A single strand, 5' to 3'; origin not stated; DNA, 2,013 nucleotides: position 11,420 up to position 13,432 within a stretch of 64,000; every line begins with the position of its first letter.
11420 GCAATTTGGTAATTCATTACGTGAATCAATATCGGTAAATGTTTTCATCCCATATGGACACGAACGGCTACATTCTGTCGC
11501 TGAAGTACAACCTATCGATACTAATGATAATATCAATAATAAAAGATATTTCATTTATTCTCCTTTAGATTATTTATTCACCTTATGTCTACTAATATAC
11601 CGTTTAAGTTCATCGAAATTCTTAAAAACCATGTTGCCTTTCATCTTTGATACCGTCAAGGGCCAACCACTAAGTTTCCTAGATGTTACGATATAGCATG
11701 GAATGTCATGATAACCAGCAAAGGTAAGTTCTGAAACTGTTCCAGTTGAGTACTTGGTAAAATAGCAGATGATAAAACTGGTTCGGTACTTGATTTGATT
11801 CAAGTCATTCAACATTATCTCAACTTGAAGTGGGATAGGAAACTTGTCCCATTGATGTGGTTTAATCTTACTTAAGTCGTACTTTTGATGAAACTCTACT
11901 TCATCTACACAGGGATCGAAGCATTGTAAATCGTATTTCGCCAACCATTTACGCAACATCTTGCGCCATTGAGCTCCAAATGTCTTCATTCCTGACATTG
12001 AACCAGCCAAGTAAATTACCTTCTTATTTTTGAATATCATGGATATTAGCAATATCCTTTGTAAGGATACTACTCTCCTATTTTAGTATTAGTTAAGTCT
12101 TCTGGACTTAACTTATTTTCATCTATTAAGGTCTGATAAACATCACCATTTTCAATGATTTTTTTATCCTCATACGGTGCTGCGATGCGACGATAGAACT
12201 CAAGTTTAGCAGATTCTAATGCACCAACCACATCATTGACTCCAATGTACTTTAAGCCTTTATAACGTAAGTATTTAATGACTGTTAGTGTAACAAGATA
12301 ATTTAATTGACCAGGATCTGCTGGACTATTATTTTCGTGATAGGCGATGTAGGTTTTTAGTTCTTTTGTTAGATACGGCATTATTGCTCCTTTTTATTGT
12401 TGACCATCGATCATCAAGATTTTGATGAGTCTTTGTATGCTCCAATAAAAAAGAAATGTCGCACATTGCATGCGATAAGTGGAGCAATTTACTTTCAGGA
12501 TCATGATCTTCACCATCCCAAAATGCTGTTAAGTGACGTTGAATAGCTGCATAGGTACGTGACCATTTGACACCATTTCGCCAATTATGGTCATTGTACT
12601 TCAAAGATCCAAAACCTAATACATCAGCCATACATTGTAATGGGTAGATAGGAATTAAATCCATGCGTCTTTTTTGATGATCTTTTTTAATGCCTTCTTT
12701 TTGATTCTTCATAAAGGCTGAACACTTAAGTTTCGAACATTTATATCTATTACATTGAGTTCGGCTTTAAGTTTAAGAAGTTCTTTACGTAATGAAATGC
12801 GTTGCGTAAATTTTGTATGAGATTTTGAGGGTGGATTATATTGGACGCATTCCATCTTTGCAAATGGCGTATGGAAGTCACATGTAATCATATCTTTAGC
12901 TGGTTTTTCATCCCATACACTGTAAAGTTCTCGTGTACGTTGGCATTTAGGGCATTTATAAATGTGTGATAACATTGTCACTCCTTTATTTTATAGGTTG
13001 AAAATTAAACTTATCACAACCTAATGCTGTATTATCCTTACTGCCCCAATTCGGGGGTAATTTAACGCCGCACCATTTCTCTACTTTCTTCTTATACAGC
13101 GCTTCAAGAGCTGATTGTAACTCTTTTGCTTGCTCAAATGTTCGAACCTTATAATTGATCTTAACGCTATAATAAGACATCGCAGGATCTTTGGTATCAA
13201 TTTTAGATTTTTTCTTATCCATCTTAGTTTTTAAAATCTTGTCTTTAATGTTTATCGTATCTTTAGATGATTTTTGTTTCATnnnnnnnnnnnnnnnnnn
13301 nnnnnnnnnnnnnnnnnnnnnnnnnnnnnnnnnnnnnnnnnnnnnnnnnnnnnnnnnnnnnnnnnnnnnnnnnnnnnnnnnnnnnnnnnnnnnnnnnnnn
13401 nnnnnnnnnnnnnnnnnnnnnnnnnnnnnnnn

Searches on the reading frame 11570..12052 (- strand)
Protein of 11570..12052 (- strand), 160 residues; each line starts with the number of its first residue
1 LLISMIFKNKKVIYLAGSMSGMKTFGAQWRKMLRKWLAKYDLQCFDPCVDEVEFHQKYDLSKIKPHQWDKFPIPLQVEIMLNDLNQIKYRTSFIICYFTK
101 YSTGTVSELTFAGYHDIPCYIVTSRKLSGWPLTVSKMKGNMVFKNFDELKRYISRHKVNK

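Call 13: search_protein_families(library=phrogs, proteins=[window:11570-12052:-], max_evalue=0.001)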
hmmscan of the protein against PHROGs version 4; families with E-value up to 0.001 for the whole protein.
window:11570-12052:- (160 aa): 0 families

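Call 40: search_protein_families(library=pfam, proteins=[window:11570-12052:-], max_evalue=0.01)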
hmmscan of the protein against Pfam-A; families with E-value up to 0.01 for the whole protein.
window:11570-12052:- (160 aa): 2 families
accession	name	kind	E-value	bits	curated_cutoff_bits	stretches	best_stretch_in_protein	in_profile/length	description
PF05014.21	Nuc_deoxyrib_tr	-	0.003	18.1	28.8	1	13-127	1-101/117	Nucleoside 2-deoxyribosyltransferase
PF15891.11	Nuc_deoxyri_tr2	-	0.0038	18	30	1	11-56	2-45/105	Nucleoside 2-deoxyribosyltransferase like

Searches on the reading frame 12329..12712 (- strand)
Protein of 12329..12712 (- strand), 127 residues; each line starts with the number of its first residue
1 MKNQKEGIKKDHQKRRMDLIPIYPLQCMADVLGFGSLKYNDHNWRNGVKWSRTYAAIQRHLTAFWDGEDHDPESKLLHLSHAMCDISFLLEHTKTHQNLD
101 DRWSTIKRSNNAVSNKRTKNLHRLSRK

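Call 13: search_protein_families(library=phrogs, proteins=[window:12329-12712:-], max_evalue=0.001)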
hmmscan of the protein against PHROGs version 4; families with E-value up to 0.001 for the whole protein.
window:12329-12712:- (127 aa): 11 families
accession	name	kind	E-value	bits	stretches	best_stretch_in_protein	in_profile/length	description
phrog_801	-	DNA, RNA and nucleotide metabolism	1.3e-41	144.8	1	3-118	96-212/476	dATP / dGTP pyrophosphohydrolase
phrog_2252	-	lysis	7.8e-32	112.1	1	8-117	106-215/285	endolysin; inhibits RNA polymerase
phrog_11257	-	unknown function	1.8e-28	100.9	1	6-115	12-121/200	-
phrog_16254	-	unknown function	6.2e-25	89.4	1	6-113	18-127/377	-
phrog_5332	-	unknown function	1.7e-24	87.5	1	7-104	115-212/215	-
phrog_19680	-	unknown function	5.8e-22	79.7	1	4-95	87-182/188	-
phrog_37590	-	unknown function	1.2e-21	78.2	1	3-108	41-158/341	-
phrog_5033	-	lysis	1.9e-15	58.2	1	2-92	73-167/178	endolysin; inhibits RNA polymerase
phrog_18716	-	unknown function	3.7e-08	34.6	1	11-99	19-103/114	-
phrog_31158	-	unknown function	0.00029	21.5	1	6-100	12-105/224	-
phrog_31336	-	unknown function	0.00098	19.1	0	6-98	264-349/359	-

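Call 27: find_homologous_proteins(query=window:12329-12712:-, max_evalue=1e-10)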
Query window:12329-12712:- (127 aa): 11 proteins with E <= 1e-10 among 12 candidates.
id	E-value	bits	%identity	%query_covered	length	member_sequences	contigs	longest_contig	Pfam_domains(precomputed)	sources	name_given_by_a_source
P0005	1.2e-82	292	100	100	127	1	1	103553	PF18909.6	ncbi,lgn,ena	-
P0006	1.6e-32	130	66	76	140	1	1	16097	PF18909.6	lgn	-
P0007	2.5e-31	126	57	83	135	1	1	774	PF18909.6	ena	-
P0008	3.7e-26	109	48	96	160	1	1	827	PF18909.6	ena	-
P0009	9.9e-26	108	53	77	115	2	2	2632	PF18909.6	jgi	-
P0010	1.6e-25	107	54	77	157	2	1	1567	PF18909.6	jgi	-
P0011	6.4e-25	105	52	77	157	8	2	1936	PF18909.6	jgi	-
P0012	2.3e-23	100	58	66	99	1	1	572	PF18909.6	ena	-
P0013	7.8e-23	99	52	76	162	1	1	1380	PF18909.6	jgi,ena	-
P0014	4.9e-22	96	50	79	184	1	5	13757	PF18909.6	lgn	-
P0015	2.2e-20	91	44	83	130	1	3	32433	PF18909.6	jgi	jgi:hypothetical protein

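Call 28: find_encoding_contigs(protein=P0006, flank=10000, max_places=4)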
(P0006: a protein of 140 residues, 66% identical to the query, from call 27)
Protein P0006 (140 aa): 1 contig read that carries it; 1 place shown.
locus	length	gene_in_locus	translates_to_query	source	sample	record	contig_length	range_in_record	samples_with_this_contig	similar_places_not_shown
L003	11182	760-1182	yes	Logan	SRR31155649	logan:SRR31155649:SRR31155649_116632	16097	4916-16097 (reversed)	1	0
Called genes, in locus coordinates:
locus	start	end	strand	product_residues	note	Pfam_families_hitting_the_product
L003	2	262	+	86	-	?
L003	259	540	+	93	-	-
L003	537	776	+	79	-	PF04973:NMN_transporter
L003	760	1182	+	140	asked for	PF18909:dGTP_diPhyd_N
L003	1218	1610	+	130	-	-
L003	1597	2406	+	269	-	-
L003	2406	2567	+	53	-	-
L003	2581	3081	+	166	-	-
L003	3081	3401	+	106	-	-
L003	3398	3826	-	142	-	-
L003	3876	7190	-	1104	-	-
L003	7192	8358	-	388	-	-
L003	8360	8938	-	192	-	-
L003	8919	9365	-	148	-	-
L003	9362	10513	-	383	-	-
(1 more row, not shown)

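Call 29: find_encoding_contigs(protein=P0014, flank=10000, max_places=4)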
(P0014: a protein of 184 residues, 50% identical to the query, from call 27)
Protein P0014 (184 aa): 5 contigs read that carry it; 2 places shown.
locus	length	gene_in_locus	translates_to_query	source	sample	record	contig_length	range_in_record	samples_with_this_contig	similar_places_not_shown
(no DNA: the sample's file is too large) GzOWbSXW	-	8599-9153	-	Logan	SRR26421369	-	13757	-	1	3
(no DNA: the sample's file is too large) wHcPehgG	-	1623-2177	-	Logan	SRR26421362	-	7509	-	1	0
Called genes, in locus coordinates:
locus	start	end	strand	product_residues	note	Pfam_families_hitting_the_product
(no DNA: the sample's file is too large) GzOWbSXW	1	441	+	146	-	?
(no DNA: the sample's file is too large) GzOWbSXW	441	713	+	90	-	-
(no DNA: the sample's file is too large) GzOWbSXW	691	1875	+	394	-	-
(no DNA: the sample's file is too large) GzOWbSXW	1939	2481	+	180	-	-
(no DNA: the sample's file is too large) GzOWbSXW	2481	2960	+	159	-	-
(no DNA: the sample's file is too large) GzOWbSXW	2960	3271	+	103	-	-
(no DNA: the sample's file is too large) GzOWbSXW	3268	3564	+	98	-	-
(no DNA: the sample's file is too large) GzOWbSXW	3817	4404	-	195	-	PF01833:TIG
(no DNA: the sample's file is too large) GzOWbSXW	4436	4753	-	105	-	-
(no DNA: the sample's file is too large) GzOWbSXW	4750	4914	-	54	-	-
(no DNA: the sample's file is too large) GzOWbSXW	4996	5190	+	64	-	-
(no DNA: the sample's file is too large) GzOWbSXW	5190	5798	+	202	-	-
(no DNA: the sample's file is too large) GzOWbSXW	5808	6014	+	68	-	-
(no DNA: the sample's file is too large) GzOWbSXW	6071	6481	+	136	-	-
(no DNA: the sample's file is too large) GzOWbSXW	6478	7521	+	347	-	-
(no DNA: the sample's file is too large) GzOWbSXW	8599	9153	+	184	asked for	PF18909:dGTP_diPhyd_N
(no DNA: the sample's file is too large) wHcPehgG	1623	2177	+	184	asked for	PF18909:dGTP_diPhyd_N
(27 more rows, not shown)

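Call 30: find_encoding_contigs(protein=P0015, flank=10000, max_places=4)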
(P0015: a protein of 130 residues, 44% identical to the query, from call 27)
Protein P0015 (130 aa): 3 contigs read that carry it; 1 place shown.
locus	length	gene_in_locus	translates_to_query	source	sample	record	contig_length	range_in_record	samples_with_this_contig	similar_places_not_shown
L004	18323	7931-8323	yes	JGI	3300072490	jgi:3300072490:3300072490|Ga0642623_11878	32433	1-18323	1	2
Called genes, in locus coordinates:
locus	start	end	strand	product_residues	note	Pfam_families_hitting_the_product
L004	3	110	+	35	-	?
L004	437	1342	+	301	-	-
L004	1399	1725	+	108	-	-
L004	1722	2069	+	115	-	-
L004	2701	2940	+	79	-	-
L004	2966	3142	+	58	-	-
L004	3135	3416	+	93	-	-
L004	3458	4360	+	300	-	-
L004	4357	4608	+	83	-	-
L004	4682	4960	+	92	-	PF01381:HTH_3 (weak)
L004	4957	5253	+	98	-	-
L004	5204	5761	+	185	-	-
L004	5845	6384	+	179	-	-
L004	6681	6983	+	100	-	-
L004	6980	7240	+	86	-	-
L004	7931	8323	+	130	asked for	PF18909:dGTP_diPhyd_N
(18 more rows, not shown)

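Call 80: find_related_loci(query=A4, collection=metagenome_contigs, flank=6000)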
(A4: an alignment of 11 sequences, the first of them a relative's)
Query A4 (127 aa) in metagenome_contigs; peptide patterns used: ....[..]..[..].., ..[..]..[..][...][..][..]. (x = any residue, [..] = any of these).
600 stretches matched a pattern (row limit reached: there are more); 501 encode a relative of the query (tblastn E <= 1e-3); the best 80 are kept; 80 distinct loci.
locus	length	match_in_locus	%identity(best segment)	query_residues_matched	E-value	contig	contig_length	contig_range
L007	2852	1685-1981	56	4-102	2e-35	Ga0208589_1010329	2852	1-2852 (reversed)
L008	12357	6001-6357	48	6-127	3e-35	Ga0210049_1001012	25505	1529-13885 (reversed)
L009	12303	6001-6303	54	3-103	5e-33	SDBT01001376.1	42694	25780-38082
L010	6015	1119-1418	53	2-101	2e-33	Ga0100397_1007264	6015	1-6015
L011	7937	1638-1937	53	2-101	2e-33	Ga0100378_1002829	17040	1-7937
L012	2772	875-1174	53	2-101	2e-33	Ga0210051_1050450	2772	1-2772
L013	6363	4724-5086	48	2-119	3e-33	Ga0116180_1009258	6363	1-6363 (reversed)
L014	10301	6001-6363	48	2-119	3e-33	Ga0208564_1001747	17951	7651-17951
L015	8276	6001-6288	51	7-102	5e-33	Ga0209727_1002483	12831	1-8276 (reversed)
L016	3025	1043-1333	53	6-102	7e-33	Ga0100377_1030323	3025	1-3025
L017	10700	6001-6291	57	6-102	4e-32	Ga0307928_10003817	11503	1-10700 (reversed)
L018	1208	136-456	50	1-107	2e-32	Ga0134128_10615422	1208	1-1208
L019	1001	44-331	52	7-102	7e-33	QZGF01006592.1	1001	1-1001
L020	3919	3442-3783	47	4-117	9e-32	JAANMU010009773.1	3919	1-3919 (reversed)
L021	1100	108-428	51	7-115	1e-32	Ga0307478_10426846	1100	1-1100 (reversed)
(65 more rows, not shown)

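Call 81: find_related_loci(query=A4, collection=viral_contigs, flank=6000)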
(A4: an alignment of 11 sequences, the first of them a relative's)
Query A4 (127 aa) in viral_contigs; peptide patterns used: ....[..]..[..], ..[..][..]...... (x = any residue, [..] = any of these).
600 stretches matched a pattern (row limit reached: there are more); 515 encode a relative of the query (tblastn E <= 1e-3); the best 80 are kept; 80 distinct loci.
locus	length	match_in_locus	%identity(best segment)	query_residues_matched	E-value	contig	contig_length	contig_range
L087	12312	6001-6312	53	4-107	5e-33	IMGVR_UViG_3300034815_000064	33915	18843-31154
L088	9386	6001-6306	55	2-103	2e-31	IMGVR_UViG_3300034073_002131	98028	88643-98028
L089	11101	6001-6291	55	9-103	4e-31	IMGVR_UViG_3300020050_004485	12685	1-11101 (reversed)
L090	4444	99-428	51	7-116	5e-31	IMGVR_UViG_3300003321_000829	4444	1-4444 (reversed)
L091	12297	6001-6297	50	2-104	5e-31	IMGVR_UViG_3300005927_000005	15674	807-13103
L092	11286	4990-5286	52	2-104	6e-31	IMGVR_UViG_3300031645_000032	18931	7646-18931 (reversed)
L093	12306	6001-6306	54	2-103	1e-30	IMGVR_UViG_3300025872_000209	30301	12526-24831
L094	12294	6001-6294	54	5-102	4e-30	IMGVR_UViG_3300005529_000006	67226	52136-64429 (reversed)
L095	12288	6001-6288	56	7-102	3e-30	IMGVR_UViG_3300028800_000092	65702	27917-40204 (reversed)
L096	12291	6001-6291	55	7-103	8e-30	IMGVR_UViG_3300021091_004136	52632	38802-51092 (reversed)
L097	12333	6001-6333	47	5-117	9e-30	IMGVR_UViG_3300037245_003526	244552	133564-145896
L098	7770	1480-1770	54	7-103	2e-29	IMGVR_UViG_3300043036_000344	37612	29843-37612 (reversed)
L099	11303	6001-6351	48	7-123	1e-29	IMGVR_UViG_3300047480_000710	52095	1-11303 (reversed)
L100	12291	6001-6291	57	6-102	2e-29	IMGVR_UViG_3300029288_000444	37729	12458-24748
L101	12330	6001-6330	46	1-110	7e-29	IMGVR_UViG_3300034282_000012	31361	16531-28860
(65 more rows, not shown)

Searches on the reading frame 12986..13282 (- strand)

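Call 13: search_protein_families(library=phrogs, proteins=[window:12986-13282:-], max_evalue=0.001)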
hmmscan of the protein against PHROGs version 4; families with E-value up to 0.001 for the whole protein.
window:12986-13282:- (98 aa): 0 families

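Call 40: search_protein_families(library=pfam, proteins=[window:12986-13282:-], max_evalue=0.01)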
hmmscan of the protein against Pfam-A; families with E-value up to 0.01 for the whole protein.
window:12986-13282:- (98 aa): 1 family
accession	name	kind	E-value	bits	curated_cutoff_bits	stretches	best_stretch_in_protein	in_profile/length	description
PF00965.23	TIMP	-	0.0086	16.3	23.1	1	10-78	19-86/183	Tissue inhibitor of metalloproteinase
